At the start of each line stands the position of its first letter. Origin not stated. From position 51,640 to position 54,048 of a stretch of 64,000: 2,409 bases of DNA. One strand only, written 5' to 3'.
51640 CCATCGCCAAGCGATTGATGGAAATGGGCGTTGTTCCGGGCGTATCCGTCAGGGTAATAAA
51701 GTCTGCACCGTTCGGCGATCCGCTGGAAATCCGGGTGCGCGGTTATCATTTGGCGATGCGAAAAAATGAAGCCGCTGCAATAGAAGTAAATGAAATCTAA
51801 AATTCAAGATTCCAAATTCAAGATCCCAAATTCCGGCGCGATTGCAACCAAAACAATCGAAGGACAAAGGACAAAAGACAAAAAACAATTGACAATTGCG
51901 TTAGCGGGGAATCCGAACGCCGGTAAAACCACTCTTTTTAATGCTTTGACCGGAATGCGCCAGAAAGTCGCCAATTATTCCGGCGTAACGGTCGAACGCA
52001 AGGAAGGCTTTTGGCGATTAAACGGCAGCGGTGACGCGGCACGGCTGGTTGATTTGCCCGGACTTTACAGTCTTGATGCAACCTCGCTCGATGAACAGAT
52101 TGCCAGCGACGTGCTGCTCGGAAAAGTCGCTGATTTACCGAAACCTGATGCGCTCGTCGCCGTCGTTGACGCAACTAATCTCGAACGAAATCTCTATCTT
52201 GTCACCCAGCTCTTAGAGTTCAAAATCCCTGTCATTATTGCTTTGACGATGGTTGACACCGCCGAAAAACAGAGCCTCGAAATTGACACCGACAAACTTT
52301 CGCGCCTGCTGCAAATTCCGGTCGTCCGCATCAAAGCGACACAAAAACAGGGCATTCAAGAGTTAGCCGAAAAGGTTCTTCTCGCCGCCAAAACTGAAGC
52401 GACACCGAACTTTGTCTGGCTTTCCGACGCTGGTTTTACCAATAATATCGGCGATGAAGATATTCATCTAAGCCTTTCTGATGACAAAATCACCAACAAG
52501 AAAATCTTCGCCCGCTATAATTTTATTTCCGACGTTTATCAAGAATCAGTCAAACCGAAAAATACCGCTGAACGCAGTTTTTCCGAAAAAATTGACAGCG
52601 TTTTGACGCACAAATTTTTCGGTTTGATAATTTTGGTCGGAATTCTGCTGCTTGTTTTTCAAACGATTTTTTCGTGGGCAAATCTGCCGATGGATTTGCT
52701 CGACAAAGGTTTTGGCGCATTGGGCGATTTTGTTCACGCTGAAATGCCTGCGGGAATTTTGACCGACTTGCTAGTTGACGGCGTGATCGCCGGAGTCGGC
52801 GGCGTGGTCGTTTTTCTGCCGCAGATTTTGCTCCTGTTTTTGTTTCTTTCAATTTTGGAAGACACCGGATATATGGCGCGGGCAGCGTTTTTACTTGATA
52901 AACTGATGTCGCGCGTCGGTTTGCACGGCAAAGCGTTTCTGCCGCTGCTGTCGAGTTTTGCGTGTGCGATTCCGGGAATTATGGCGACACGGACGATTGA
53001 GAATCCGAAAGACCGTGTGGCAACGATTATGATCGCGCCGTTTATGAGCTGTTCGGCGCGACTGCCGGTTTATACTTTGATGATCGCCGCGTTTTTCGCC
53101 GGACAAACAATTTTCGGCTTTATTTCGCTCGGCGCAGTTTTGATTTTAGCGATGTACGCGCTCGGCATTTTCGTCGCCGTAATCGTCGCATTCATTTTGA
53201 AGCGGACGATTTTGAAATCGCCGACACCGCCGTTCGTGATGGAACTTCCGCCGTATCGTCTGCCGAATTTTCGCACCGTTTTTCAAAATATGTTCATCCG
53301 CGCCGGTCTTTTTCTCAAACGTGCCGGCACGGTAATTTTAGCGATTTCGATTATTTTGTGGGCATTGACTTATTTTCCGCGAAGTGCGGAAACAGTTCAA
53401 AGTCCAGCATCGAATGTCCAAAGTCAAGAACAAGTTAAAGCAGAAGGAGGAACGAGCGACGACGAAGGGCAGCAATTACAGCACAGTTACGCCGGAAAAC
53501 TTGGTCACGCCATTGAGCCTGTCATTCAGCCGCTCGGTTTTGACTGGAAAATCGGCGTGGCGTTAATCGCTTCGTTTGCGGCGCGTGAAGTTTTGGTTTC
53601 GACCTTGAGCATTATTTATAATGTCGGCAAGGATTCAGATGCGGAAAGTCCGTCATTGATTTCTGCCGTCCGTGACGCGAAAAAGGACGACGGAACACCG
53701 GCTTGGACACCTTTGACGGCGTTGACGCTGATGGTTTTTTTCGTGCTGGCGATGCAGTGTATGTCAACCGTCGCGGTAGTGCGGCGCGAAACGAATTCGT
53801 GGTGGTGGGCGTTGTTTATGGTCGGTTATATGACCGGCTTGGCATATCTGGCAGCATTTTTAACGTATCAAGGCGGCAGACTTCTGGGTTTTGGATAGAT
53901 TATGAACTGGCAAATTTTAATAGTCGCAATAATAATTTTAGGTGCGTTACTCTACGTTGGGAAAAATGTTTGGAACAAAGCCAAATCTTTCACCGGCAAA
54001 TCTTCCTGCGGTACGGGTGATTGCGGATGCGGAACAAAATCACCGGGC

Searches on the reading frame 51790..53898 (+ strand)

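Call 25: search_protein_families(library=pfam, proteins=[window:51790-53898:+], max_evalue=0.001)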
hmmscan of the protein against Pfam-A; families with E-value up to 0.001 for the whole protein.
window:51790-53898:+ (702 aa): 7 families
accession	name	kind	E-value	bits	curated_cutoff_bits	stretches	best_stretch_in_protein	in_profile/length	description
PF02421.24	FeoB_N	-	3.9e-59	199.1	27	1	35-195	2-155/156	Ferrous iron transport protein B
PF07670.19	Gate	-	3e-42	143.7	29.6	2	340-434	2-103/104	Nucleoside recognition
PF07664.17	FeoB_C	-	7.8e-20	70.8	26.6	1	452-504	1-54/54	Ferrous iron transport protein B C terminus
PF01926.29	MMR_HSR1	-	4e-18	66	21.9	1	35-153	1-112/113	50S ribosome-binding GTPase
PF09439.16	SRPRB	-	7.1e-05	22.7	25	1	32-142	2-96/178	Signal recognition particle receptor beta subunit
PF03193.22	RsgA_GTPase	-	0.00012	22.4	30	0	129-195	40-103/174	RsgA GTPase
PF00009.33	GTP_EFTU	-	0.00022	21.3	26.5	0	119-197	93-183/188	Elongation factor Tu GTP binding domain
